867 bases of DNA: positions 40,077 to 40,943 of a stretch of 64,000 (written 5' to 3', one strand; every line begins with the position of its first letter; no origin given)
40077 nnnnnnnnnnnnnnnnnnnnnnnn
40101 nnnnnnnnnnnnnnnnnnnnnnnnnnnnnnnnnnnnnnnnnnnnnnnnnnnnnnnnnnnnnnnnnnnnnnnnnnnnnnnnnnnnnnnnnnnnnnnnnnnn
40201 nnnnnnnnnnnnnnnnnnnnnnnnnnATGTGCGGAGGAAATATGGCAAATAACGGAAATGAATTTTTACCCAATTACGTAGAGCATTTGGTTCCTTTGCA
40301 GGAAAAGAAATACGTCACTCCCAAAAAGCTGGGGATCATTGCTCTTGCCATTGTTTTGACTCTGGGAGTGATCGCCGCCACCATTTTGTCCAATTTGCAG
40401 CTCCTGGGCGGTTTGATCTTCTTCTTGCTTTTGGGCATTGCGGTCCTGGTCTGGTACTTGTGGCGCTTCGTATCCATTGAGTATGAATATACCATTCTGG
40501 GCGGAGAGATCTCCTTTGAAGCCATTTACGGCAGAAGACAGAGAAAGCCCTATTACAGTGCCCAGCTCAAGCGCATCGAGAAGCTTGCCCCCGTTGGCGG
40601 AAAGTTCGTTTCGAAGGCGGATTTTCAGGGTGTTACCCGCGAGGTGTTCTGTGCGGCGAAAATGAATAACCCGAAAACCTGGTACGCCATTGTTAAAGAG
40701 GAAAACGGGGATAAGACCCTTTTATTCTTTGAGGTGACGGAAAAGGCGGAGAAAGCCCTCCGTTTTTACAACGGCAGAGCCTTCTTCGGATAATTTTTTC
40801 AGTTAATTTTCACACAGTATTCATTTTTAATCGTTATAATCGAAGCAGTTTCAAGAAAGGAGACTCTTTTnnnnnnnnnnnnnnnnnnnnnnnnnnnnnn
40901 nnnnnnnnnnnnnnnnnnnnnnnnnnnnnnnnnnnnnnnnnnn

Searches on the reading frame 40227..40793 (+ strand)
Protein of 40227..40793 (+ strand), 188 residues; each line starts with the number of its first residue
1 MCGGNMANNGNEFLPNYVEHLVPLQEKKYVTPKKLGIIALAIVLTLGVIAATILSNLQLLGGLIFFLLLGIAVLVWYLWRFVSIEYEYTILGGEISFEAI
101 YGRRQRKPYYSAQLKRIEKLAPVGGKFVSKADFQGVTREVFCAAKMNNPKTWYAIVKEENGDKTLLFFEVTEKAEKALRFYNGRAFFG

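Call 83: search_protein_families(library=pfam, proteins=[window:40227-40793:+], max_evalue=0.00001)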
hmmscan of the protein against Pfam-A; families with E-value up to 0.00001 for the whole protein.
window:40227-40793:+ (188 aa): 0 families

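Call 106: search_protein_families(library=pfam, proteins=[window:40227-40793:+], max_evalue=0.01)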
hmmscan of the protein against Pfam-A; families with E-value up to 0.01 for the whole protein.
window:40227-40793:+ (188 aa): 1 family
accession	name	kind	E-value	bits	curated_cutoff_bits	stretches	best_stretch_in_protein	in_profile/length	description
PF19601.4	DUF6106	-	6.3e-05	23.4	25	1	26-176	14-161/173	Family of unknown function (DUF6106)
